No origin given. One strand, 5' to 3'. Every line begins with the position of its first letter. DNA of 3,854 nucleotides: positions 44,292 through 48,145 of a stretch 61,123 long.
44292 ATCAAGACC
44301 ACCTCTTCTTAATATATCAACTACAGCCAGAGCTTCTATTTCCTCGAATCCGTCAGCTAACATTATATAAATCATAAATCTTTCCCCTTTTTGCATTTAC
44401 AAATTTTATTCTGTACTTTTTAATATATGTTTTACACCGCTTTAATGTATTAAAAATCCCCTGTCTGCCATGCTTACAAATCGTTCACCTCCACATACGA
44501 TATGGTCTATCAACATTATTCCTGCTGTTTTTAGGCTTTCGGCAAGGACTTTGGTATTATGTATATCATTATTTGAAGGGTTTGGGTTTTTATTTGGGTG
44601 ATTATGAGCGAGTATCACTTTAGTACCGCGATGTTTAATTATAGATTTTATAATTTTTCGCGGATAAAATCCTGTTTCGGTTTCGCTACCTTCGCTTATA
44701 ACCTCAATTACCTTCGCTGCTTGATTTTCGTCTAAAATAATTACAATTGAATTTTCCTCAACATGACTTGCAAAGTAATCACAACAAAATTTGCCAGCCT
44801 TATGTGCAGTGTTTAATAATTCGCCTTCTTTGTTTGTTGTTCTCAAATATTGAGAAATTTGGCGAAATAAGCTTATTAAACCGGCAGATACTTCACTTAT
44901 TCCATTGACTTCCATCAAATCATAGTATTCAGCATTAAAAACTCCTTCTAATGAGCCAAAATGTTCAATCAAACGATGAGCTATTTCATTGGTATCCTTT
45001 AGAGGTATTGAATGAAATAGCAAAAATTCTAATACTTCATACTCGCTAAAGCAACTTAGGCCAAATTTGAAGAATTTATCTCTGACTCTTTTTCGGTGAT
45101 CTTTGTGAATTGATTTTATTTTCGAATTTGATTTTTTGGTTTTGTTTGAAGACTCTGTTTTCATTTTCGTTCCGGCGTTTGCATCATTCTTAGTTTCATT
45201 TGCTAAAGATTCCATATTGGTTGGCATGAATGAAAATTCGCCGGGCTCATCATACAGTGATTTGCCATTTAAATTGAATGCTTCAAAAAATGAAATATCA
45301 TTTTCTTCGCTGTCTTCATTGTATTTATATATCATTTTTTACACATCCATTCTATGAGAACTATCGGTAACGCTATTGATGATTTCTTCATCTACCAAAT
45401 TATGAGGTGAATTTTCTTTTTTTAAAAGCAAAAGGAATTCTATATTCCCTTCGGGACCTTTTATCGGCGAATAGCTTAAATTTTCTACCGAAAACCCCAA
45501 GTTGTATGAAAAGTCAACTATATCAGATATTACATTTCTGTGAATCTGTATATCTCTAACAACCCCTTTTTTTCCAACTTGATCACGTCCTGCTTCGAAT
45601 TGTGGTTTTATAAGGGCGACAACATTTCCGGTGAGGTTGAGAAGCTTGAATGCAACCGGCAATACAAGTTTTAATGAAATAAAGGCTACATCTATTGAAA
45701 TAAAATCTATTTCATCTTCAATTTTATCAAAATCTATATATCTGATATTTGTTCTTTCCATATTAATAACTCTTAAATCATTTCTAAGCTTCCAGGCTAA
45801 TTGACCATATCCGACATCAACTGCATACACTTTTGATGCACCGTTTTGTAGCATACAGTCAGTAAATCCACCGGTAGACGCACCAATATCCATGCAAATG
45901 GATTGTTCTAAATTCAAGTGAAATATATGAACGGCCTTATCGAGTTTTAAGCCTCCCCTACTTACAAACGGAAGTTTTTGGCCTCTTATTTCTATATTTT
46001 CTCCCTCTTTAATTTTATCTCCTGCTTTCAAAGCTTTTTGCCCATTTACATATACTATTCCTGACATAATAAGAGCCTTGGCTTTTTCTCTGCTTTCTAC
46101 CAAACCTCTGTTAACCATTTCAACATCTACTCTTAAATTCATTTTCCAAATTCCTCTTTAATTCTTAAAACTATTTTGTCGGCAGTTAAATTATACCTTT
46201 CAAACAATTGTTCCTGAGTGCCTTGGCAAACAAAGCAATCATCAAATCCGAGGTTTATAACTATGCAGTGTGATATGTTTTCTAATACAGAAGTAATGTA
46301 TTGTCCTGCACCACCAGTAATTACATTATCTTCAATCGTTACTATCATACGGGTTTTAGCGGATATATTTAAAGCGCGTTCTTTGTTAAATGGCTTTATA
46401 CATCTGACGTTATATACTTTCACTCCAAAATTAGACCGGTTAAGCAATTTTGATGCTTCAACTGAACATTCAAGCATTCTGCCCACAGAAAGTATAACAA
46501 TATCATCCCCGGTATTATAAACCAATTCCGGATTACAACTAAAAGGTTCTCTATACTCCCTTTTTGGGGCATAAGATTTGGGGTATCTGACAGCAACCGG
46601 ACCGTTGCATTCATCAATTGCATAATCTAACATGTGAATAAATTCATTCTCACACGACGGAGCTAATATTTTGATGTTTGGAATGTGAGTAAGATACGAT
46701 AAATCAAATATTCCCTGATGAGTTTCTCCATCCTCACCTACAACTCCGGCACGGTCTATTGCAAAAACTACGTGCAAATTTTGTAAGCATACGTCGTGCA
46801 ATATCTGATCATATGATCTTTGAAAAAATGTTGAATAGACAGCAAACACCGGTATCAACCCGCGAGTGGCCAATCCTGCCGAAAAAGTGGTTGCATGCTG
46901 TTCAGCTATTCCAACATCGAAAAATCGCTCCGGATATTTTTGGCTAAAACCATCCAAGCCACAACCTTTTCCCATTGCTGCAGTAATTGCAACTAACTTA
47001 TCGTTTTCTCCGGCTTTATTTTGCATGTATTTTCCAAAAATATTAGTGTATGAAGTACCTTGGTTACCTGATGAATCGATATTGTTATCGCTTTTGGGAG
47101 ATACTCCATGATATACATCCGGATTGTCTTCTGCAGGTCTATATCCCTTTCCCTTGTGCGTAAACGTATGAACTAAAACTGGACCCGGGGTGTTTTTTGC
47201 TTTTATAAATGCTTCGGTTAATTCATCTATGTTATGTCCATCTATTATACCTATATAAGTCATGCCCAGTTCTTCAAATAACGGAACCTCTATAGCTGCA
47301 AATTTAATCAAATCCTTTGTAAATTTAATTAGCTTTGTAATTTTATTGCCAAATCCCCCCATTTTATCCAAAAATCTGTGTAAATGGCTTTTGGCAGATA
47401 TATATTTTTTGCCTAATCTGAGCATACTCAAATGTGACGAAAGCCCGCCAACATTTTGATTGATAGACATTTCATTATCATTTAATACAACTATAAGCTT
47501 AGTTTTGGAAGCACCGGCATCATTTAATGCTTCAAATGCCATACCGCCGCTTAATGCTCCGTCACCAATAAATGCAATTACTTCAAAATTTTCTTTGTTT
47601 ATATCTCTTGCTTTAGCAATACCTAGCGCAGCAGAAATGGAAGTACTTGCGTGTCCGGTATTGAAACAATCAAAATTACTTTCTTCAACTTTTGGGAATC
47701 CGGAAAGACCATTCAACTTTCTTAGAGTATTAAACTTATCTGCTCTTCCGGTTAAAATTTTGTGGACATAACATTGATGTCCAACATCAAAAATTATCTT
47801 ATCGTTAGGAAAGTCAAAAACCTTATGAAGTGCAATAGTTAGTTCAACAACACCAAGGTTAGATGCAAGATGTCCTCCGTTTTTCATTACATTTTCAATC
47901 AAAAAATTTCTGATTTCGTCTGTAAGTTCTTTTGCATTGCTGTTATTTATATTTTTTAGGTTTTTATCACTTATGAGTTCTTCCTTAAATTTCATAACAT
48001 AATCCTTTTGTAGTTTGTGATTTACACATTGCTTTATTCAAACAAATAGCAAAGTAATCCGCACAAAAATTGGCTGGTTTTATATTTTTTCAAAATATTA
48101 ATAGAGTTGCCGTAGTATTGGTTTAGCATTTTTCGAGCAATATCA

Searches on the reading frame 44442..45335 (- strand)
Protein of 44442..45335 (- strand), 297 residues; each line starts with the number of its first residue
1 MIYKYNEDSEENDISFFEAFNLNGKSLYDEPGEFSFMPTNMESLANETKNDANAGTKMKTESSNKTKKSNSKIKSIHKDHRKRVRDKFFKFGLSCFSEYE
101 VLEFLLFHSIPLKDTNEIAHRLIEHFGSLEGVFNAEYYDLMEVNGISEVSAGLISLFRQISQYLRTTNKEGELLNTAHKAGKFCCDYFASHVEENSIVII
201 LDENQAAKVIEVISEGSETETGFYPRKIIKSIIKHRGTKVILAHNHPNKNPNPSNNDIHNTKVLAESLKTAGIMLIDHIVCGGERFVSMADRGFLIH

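Call 81: search_protein_families(library=pfam, proteins=[window:44442-45335:-], max_evalue=0.00001)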
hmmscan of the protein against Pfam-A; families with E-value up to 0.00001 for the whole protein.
window:44442-45335:- (297 aa): 2 families
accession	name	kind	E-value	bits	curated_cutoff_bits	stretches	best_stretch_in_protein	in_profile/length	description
PF04002.20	RadC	-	5.4e-30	104.3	22.1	1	175-293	2-120/121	RadC-like JAB domain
PF20582.4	UPF0758_N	-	3.5e-06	27.4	27.1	1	81-151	7-76/77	UPF0758 N-terminal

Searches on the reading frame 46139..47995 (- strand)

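Call 81: search_protein_families(library=pfam, proteins=[window:46139-47995:-], max_evalue=0.00001)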
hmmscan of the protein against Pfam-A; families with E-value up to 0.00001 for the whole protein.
window:46139-47995:- (618 aa): 5 families
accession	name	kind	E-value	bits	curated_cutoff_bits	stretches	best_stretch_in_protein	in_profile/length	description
PF13292.11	DXP_synthase_N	-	8.4e-112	373.3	21.2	1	9-279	6-274/274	1-deoxy-D-xylulose-5-phosphate synthase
PF02779.29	Transket_pyr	-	1.8e-42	145.4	27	1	315-475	4-171/174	Transketolase, pyrimidine binding domain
PF02780.25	Transketolase_C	-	1.5e-18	67.3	25.9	1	494-608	7-124/124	Transketolase, C-terminal domain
PF00456.26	Transketolase_N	-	1.7e-08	34.3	22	1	22-184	3-193/334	Transketolase, thiamine diphosphate binding domain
PF02775.26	TPP_enzyme_C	-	8.5e-06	26.1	21.9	0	114-200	28-102/151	Thiamine pyrophosphate enzyme, C-terminal TPP binding domain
